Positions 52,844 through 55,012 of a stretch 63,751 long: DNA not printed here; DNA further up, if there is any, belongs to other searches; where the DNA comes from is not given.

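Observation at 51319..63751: Co-directional ~12.4-kb high-GC envelope cluster with an unfamiliar gene combination (top candidate for an undescribed system)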

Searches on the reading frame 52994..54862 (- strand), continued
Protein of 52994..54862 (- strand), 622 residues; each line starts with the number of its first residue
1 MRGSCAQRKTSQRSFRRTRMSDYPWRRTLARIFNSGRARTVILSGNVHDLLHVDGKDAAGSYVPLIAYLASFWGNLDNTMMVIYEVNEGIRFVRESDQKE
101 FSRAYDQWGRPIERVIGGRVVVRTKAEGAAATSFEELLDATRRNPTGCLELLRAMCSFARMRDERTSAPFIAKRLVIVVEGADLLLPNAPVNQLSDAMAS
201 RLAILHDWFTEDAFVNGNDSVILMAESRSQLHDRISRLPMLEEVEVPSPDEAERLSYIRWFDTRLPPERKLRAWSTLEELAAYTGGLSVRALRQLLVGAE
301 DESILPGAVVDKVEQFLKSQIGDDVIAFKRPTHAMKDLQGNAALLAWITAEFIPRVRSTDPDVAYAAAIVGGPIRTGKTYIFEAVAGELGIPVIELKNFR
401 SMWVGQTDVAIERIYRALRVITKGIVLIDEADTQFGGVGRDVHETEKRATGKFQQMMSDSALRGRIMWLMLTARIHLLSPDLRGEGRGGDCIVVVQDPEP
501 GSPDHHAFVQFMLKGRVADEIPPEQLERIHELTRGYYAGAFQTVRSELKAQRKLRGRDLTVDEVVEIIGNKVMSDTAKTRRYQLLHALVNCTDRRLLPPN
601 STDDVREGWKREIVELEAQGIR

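Call 35: search_solved_structures(query=A1, max_evalue=0.001)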
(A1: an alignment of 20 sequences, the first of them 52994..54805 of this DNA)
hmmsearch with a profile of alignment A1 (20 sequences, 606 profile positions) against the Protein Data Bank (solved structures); distinct sequences matched with E-value up to 0.001: 235 (the best 60 are shown).
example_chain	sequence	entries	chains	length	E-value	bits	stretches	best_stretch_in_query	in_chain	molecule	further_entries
5vc7_A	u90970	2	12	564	7e-29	103.8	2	351-530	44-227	VCP-like ATPase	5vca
5g4g_A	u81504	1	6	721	2e-28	102.3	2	351-530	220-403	VCP-LIKE ATPASE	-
5g4f_A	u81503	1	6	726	2e-28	102.3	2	351-530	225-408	VCP-LIKE ATPASE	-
6chs_H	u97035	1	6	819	2.9e-25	91.8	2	352-551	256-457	Putative cell division control protein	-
8rhn_K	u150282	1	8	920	8.5e-25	90.3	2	346-530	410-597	ATPase family gene 2 protein homolog A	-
6oaa_B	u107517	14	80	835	1.7e-24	89.3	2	352-556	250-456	Cell division control protein 48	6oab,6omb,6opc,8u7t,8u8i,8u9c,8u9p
8dar_A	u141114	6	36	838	1.7e-24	89.3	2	352-556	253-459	Cell division control protein 48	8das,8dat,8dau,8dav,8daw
6oa9_A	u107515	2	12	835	9.9e-24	86.8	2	352-556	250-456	Cell division control protein 48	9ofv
9lgo_A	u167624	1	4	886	2.8e-23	85.3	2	346-530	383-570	ATPase family gene 2 protein homolog A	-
7wub_C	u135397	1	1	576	3.2e-23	85.1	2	352-558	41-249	Transitional endoplasmic reticulum ATPase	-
7wd3_A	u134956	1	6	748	3.2e-23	85.1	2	352-547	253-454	ATPase family gene 2 protein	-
7wub_D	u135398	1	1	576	3.4e-23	85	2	352-559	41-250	Transitional endoplasmic reticulum ATPase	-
7nku_A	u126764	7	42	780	3.8e-23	84.9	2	352-547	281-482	ATPase family gene 2 protein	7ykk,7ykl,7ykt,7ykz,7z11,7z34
6mck_A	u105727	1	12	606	4.5e-23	84.6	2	352-558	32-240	Transitional endoplasmic reticulum ATPase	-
7rlj_A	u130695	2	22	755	9.6e-23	83.5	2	352-557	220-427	Transitional endoplasmic reticulum ATPase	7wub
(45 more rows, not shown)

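Call 59: search_protein_families(library=pfam, max_evalue=0.1, proteins=[L011:12087-13427:+, L011:13444-14124:+])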
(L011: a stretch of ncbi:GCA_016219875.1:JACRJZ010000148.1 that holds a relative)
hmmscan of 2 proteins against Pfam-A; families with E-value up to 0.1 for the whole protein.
L011:12087-13427:+ (447 aa): 2 families
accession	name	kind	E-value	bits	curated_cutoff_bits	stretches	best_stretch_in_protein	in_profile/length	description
PF04055.27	Radical_SAM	-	3e-21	76.8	29.5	1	61-232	2-163/166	Radical SAM superfamily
PF06969.22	HemN_C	-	0.0015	19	24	1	364-427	2-66/67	HemN C-terminal domain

L011:13444-14124:+ (227 aa): 0 families

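Call 72: search_dna_similar(query=window:52994-54805:-, collection=plasmids, mode=protein, max_rows=10)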
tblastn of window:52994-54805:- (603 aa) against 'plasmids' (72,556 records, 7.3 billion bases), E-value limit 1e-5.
Records with a match: 21; places in all: 22; records where one place covers at least 80% of the query: 0.
Best place of each record, by identity: <60% 21.
By first word of the organism name: Haladaptatus 8; Paenibacillus 3; Natronosalvus 3; Brevibacillus 1; Arthrobacter 1; Aneurinibacillus 1; Halomarina 1; Halorientalis 1; Salinigranum 1; Natrinema 1.
By predicted mobility (MOB-suite, as given by PLSDB): non-mobilizable 20; mobilizable 1.
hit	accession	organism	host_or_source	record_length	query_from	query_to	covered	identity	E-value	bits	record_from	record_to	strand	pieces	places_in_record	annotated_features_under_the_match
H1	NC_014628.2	Paenibacillus polymyxa SC2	-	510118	157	588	72%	25.6%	3e-23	112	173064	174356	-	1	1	ATP-binding protein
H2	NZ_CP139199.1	Paenibacillus polymyxa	mixed culture,soil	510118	157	588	72%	25.6%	3e-23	112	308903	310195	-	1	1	ATP-binding protein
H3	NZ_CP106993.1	Paenibacillus thiaminolyticus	mixed culture,sour bamboo shoots sample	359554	159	588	71%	25.1%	1e-29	133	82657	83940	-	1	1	ATP-binding protein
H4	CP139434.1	Brevibacillus halotolerans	cell culture,freshwater soil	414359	155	587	72%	23.0%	3e-20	103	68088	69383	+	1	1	ATP-binding protein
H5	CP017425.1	Arthrobacter sp. ZXY-2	whole organism,soil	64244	123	418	49%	23.7%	2e-8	65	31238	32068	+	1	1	ATPase central domain-containing protein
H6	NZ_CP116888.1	Aneurinibacillus sp. Ricciae_BoGa-3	whole organism,Plant material,Lab grown ...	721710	155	468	52%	22.0%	4e-18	96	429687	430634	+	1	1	ATP-binding protein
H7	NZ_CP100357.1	Natronosalvus rutilus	cell culture,sediment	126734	350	488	23%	29.1%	7e-8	64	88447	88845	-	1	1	ATP-binding protein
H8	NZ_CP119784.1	Haladaptatus sp. YSMS36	cell culture,sediment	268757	350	488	23%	29.1%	5e-7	61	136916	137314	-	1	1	ATP-binding protein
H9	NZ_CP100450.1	Halomarina sp. BCD28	cell culture,sediment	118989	350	488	23%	28.4%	5e-7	61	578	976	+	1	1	none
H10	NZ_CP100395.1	Natronosalvus caseinilyticus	Salt lake,Salt lake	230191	353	488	23%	28.3%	5e-6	57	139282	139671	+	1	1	ATP-binding protein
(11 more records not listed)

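Call 73: get_annotated_region(hit=H1, flank=5000)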
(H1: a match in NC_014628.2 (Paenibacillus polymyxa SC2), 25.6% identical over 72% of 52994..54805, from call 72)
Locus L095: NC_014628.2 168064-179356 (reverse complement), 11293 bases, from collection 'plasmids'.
description: Paenibacillus polymyxa SC2 plasmid pSC2, complete sequence
organism: Paenibacillus polymyxa SC2 (NCBI taxid 886882)
taxonomy: Bacteria; Bacillota; Bacilli; Bacillales; Paenibacillaceae; Paenibacillus; Paenibacillus polymyxa; Paenibacillus polymyxa SC2
host: -; source: -; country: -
typing (MOB-suite, as given by PLSDB): non-mobilizable; mating-pair formation MPF_F
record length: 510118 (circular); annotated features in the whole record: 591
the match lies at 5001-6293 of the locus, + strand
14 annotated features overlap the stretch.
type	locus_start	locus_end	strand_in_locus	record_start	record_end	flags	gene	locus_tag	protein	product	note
CDS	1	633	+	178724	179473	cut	-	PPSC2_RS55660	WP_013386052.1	DUF1385 domain-containing protein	-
CDS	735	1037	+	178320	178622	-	-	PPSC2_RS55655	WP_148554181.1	hypothetical protein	-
CDS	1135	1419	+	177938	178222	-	-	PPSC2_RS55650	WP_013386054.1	hypothetical protein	-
CDS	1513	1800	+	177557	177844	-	-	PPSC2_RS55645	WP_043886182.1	hypothetical protein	-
CDS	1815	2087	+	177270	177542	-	-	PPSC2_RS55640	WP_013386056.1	hypothetical protein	-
CDS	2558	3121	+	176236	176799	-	-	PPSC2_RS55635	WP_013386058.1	hypothetical protein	-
CDS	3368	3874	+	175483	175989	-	-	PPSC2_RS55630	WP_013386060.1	hypothetical protein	-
CDS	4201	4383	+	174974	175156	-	-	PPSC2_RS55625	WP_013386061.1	hypothetical protein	-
CDS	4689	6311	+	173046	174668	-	-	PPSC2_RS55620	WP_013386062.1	ATP-binding protein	-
CDS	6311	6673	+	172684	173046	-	-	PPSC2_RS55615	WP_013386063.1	hypothetical protein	-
CDS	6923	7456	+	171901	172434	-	-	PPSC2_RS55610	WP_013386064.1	hypothetical protein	-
CDS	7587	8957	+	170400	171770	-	-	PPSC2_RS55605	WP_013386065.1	hypothetical protein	-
CDS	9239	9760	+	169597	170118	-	-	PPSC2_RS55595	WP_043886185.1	DUF262 domain-containing protein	-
CDS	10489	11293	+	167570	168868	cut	-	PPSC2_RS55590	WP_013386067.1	Oligoribonuclease nrnB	-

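Call 79: search_solved_structures(query=window:52994-54805:-, max_evalue=1e-10, show_alignments=2)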
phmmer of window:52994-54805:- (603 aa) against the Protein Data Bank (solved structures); distinct sequences matched with E-value up to 1e-10: 14.
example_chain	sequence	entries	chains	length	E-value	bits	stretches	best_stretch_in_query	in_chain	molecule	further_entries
5vc7_A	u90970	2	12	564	4.4e-16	61.5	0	349-520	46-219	VCP-like ATPase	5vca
5g4g_A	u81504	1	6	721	1e-15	60.3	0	349-519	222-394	VCP-LIKE ATPASE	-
5g4f_A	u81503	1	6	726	1e-15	60.3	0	349-519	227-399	VCP-LIKE ATPASE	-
6chs_H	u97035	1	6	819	3.4e-13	52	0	350-544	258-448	Putative cell division control protein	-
8rhn_K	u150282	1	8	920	9.7e-12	47.2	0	349-523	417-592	ATPase family gene 2 protein homolog A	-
6oaa_B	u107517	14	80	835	2.9e-11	45.6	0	350-540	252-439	Cell division control protein 48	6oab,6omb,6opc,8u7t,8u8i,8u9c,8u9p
8dar_A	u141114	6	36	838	2.9e-11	45.6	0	350-540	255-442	Cell division control protein 48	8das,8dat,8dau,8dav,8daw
7wd3_A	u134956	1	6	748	3.3e-11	45.4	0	350-544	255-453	ATPase family gene 2 protein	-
7nku_A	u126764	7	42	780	3.7e-11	45.3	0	350-544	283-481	ATPase family gene 2 protein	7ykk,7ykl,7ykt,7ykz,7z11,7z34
7wub_C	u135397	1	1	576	5.3e-11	44.8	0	350-560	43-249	Transitional endoplasmic reticulum ATPase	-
7wub_D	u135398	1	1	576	5.3e-11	44.8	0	350-560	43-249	Transitional endoplasmic reticulum ATPase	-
9lgo_A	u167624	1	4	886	5.5e-11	44.7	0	349-523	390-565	ATPase family gene 2 protein homolog A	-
6mck_A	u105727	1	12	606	6.4e-11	44.5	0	350-560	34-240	Transitional endoplasmic reticulum ATPase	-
6oa9_A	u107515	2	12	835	7.2e-11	44.3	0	350-540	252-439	Cell division control protein 48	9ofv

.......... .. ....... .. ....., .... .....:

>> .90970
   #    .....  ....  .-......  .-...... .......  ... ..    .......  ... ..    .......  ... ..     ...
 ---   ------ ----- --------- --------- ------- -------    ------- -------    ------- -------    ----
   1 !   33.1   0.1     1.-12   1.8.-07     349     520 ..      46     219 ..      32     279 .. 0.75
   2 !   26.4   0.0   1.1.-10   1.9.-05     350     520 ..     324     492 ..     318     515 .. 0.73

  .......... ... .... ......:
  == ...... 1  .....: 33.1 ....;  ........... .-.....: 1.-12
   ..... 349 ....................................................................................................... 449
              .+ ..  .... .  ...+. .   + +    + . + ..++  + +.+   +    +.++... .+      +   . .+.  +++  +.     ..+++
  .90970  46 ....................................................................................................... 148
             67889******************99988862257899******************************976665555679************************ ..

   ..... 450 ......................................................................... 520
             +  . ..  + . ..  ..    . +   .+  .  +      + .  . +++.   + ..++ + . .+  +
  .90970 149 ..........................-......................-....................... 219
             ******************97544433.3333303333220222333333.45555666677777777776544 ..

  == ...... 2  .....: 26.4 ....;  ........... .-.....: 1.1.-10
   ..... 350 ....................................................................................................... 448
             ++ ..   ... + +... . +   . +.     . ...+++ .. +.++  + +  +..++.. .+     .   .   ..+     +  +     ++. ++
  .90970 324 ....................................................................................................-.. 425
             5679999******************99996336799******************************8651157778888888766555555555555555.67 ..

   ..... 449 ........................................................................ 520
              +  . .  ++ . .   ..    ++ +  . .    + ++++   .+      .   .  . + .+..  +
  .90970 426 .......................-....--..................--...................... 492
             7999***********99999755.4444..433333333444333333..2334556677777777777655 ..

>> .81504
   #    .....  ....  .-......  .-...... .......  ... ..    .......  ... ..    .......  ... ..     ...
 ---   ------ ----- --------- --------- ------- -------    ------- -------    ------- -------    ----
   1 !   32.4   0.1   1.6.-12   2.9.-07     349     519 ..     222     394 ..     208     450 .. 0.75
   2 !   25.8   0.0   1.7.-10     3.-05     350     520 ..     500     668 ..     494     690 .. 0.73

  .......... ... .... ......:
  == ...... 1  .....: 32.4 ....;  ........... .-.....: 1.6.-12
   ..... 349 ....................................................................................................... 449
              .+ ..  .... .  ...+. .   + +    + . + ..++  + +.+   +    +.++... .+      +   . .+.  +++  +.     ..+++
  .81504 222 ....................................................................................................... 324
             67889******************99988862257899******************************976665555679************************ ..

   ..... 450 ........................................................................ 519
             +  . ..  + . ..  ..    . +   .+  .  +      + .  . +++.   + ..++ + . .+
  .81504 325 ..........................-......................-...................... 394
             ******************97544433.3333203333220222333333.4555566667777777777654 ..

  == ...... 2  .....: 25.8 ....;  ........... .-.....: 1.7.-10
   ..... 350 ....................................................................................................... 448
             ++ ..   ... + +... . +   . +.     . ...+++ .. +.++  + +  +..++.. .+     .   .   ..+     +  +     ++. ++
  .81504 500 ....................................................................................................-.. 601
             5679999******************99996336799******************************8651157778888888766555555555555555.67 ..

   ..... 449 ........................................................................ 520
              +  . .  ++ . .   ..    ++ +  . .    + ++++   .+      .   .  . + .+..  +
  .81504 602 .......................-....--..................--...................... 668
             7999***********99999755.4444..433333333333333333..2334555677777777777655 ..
